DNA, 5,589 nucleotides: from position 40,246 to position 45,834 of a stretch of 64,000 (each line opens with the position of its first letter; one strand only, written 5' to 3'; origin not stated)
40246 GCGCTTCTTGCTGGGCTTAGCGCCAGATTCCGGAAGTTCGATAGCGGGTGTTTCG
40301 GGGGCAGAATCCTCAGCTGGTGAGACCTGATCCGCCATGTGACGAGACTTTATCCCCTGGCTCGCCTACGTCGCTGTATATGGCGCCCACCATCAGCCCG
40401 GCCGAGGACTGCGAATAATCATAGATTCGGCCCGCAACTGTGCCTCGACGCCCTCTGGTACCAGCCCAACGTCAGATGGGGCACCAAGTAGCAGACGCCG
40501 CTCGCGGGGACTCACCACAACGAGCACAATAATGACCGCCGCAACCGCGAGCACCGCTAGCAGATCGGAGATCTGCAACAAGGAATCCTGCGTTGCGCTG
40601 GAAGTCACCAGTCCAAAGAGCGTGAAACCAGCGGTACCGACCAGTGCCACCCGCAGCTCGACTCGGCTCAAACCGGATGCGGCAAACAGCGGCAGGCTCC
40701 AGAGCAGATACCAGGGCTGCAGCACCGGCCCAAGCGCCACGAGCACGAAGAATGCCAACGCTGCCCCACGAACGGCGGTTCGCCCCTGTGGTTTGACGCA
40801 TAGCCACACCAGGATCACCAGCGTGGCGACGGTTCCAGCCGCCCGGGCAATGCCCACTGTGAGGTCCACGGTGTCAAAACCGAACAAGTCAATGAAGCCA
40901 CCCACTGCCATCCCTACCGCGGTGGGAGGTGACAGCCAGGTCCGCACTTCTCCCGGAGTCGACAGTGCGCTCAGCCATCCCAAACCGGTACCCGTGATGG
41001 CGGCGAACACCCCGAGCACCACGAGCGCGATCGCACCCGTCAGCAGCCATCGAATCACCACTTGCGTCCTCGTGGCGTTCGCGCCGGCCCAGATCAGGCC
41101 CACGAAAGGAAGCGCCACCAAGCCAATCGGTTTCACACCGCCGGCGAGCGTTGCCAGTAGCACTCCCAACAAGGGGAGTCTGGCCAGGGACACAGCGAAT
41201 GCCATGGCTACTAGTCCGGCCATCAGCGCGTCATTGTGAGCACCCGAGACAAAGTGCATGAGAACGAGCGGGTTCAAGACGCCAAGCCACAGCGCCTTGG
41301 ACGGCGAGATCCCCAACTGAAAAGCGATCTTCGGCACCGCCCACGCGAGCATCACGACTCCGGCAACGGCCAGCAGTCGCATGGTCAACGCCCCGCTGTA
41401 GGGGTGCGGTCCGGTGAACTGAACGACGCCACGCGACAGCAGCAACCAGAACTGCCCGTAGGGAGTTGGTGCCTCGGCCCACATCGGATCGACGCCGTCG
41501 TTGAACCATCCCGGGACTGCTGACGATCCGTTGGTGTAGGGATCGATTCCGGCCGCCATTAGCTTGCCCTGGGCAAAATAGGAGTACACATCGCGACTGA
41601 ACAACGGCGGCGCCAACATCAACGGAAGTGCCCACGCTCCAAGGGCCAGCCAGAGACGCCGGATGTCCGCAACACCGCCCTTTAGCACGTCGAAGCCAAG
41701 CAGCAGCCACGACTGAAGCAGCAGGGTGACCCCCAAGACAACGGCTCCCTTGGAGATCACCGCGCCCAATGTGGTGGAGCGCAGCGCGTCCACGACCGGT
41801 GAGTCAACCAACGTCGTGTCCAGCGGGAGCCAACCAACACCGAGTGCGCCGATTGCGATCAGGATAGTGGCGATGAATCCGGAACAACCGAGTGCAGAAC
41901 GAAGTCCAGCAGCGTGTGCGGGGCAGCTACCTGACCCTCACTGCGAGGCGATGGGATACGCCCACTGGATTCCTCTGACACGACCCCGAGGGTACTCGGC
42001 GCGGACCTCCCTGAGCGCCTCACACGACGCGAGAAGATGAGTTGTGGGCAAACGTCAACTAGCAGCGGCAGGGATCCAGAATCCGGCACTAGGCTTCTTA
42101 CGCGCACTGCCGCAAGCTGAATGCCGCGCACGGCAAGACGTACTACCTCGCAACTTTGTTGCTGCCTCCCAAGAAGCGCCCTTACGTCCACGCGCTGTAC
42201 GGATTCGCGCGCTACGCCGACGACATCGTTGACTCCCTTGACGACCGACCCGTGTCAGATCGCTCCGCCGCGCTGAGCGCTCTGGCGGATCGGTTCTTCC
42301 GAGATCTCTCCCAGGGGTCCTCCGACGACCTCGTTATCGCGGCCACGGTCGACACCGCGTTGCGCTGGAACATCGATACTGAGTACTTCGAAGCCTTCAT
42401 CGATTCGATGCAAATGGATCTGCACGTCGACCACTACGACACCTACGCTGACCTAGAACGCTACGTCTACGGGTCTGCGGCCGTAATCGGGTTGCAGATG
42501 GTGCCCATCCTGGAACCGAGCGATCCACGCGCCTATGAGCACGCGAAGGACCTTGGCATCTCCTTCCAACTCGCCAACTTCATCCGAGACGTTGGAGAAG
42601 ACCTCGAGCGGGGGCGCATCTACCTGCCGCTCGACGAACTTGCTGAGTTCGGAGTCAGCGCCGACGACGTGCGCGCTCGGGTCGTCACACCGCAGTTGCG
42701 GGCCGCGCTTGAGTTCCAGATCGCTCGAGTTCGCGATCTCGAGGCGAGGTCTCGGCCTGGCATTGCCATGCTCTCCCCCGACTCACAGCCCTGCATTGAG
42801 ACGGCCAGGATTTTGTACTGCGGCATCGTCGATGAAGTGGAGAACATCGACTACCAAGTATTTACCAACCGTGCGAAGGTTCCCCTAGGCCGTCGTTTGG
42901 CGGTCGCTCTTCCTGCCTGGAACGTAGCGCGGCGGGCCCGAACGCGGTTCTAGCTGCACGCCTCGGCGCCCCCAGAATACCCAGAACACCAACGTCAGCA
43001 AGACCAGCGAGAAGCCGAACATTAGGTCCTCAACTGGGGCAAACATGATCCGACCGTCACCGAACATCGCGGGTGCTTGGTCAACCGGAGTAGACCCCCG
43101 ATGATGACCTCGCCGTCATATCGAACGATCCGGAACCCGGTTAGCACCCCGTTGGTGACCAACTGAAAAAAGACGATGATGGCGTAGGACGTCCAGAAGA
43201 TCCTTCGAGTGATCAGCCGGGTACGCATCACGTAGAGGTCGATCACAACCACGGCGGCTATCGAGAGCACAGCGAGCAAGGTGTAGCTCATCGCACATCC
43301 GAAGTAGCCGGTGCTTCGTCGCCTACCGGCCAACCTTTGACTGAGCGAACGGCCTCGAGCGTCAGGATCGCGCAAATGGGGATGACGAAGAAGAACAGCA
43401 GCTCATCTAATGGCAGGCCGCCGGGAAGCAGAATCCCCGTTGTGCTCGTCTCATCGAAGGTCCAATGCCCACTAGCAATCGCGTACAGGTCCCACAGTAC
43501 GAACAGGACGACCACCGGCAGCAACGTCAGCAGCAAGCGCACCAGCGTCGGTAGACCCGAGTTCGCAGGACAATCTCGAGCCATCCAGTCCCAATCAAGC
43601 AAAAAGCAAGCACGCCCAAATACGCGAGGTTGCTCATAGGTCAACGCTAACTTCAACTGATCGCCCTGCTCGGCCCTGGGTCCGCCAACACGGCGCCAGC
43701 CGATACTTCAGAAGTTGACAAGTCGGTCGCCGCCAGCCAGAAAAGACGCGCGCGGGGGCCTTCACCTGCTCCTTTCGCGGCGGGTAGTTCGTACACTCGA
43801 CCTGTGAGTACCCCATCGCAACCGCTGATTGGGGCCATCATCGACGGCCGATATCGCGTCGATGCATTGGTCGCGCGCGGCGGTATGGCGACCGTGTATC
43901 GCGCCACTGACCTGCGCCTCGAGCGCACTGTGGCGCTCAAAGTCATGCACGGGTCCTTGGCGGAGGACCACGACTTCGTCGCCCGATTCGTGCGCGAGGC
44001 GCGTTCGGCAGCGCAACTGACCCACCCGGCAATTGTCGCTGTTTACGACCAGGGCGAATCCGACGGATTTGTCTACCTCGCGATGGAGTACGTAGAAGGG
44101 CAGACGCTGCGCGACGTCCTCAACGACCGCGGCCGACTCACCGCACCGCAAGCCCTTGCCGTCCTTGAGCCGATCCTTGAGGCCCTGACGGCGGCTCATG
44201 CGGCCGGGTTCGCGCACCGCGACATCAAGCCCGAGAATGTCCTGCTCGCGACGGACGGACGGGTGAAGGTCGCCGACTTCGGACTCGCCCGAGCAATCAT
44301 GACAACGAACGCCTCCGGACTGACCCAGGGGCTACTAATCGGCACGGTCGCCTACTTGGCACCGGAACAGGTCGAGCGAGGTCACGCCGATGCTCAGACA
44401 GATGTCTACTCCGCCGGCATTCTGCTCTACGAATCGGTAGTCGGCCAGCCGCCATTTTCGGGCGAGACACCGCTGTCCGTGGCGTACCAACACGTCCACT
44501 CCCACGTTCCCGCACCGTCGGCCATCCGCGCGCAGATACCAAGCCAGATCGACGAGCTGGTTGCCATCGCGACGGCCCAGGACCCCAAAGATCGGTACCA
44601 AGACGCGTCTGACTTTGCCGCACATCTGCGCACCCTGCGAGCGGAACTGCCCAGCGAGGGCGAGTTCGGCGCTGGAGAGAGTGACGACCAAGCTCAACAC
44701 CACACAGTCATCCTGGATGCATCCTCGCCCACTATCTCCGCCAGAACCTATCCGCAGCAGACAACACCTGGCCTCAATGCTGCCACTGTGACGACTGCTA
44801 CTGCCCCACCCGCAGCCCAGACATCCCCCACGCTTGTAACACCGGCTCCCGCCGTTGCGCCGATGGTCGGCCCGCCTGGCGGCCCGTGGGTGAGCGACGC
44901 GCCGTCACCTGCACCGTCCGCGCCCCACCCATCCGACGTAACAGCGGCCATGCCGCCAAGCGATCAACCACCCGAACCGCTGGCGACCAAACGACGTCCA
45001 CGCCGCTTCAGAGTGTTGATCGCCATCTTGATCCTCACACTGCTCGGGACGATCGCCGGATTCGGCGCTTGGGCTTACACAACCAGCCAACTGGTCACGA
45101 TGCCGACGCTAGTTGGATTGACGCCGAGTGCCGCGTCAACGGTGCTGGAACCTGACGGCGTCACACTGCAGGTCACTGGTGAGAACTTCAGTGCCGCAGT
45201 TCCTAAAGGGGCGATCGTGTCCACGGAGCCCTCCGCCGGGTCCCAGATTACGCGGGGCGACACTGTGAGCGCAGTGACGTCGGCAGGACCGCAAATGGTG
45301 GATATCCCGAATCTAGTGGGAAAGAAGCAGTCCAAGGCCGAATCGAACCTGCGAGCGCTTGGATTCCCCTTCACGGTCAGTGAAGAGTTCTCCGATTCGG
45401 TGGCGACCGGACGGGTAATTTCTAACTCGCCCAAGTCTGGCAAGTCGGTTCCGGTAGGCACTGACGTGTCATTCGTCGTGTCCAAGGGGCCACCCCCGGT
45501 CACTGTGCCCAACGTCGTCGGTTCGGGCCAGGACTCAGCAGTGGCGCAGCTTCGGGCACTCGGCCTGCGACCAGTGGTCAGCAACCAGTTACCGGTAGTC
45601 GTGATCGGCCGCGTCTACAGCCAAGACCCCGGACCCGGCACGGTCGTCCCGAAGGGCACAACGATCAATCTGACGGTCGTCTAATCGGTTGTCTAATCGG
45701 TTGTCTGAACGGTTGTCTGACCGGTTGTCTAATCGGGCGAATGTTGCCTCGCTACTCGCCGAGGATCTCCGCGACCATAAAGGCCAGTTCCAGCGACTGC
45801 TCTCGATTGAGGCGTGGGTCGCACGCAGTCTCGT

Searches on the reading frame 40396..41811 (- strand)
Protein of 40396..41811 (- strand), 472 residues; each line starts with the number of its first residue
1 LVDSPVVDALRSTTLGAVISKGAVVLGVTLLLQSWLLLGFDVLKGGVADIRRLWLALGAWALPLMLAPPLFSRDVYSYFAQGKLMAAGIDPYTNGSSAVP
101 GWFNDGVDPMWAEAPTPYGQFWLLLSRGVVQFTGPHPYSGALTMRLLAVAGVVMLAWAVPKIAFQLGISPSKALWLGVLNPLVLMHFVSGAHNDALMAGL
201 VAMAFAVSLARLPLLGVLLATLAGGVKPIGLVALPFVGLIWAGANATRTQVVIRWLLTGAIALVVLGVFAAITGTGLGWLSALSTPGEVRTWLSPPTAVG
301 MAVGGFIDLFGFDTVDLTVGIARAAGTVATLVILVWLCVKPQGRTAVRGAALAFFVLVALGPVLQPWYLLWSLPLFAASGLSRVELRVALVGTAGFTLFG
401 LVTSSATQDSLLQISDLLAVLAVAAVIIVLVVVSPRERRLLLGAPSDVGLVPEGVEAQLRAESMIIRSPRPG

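Call 15: find_related_loci(query=window:40396-41811:-, collection=metagenome_contigs, flank=10000)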
Query window:40396-41811:- (472 aa) in metagenome_contigs; peptide patterns used: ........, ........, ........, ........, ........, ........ (x = any residue, [..] = any of these).
350 stretches matched a pattern; 11 encode a relative of the query (tblastn E <= 1e-3); 11 distinct loci.
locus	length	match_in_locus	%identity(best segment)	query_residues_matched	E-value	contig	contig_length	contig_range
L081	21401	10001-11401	83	1-467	0e+0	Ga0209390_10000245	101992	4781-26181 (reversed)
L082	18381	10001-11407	74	1-469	0e+0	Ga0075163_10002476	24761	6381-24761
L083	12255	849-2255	74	1-469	0e+0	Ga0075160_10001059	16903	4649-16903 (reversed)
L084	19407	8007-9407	72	1-467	0e+0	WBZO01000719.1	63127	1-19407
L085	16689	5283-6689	70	1-469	0e+0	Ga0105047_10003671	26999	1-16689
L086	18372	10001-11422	53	1-471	3e-153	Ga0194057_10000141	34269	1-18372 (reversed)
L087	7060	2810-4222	52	1-469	5e-148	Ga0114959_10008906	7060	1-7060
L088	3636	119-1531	52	1-469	2e-146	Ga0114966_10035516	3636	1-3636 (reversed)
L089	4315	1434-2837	53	1-466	4e-144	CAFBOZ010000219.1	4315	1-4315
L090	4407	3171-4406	54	1-410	8e-137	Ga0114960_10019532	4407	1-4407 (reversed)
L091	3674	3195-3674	82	1-160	5e-77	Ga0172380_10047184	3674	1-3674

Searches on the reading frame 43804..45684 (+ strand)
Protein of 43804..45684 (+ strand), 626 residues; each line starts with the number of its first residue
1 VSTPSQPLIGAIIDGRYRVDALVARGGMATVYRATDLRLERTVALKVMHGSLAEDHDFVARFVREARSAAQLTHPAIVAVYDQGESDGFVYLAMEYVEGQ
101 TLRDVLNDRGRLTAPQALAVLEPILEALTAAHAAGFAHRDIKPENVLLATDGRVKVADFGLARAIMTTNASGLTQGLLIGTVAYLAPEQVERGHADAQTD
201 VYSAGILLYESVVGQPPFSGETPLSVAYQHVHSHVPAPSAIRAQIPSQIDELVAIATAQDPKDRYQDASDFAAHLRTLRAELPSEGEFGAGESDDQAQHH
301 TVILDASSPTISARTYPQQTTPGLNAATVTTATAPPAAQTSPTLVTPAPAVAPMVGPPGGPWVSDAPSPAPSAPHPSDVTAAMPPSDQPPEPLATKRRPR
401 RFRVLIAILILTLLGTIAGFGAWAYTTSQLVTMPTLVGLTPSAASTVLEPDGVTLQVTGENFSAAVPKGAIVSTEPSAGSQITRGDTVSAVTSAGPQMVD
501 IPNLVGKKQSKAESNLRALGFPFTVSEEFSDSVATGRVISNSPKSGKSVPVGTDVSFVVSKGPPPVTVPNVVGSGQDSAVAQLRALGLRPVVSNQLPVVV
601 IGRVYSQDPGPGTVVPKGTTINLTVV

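Call 8: find_encoding_contigs(protein=window:43804-45684:+, flank=10000, max_places=10)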
Protein window:43804-45684:+ (626 aa): no gene with exactly this product is on record in the collection.

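Call 11: find_related_loci(query=window:43804-45684:+, collection=genome_contigs, flank=10000)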
Query window:43804-45684:+ (626 aa) in genome_contigs; peptide patterns used: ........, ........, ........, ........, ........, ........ (x = any residue, [..] = any of these).
600 stretches matched a pattern (row limit reached: there are more); 598 encode a relative of the query (tblastn E <= 1e-3); the best 80 are kept; 80 distinct loci.
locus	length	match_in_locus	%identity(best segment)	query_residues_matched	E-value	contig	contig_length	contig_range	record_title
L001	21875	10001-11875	41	4-626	6e-133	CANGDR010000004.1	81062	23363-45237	MAG: Actinobacteria bacterium isolate Jr-28aug17-167 genome assembly, contig: Jr-28aug17-C310, whole genome shotgun sequ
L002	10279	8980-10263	49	6-573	1e-129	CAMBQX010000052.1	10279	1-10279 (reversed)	MAG: Bifidobacterium breve isolate MsH-30apr19-154 genome assembly, contig: MsH-30apr19-C14104, whole genome shotgun seq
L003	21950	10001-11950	42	5-625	3e-127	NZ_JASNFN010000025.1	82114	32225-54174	Blastococcus carthaginiensis strain BMG 814 Scaffold17_1, whole genome shotgun sequence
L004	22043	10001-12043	42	5-625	2e-119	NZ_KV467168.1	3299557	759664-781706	Arthrobacter sp. B6 Scaffold1, whole genome shotgun sequence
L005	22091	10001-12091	39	5-625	1e-117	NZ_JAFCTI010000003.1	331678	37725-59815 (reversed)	Pseudarthrobacter sp. DSP2-3-2b1 NODE_3_length_331678_cov_13.313235, whole genome shotgun sequence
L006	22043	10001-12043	38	2-625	7e-110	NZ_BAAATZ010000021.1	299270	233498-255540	Actinocorallia aurantiaca strain JCM 8201 sequence21, whole genome shotgun sequence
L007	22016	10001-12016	38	3-623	4e-108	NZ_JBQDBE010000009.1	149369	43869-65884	MAG: Gulosibacter sp. isolate AOP35_05H_surf _bin _23 AOP35_05H_surf.bin.23_9, whole genome shotgun sequence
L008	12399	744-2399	38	8-588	3e-106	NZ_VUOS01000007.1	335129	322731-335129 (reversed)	Nocardia sp. CY41 Scaffold5_1, whole genome shotgun sequence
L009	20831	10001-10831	64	6-283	7e-106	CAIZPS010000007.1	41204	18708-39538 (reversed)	uncultured bacterium isolate Loc080925-4m_bin-0811 genome assembly, contig: bin-0811:007/302, whole genome shotgun seque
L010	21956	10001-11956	38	8-625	1e-102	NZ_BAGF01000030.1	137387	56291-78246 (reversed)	Nocardia pneumoniae NBRC 100136, whole genome shotgun sequence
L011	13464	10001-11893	54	8-621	2e-95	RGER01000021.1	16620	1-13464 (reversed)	MAG: Actinomycetota bacterium isolate WB6_2B_271 contig_100_20, whole genome shotgun sequence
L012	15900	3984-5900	59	5-626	4e-95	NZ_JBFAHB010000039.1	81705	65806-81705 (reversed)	Kribbella sp. NPDC050820 NPDC050820_65_F6.ctg-0039, whole genome shotgun sequence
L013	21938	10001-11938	59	3-626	2e-97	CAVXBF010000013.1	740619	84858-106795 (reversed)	MAG: uncultured Actinomycetota bacterium isolate MFD02581.bin.1.281 genome assembly, contig: contig_97845, whole genome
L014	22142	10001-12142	55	5-559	1e-93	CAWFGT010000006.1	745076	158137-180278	MAG: uncultured Actinomycetota bacterium isolate MFD02832.bin.1.129 genome assembly, contig: contig_3504, whole genome s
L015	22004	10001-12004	56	6-626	2e-93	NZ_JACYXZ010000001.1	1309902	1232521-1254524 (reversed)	Nocardioides donggukensis strain MJB4 contig1, whole genome shotgun sequence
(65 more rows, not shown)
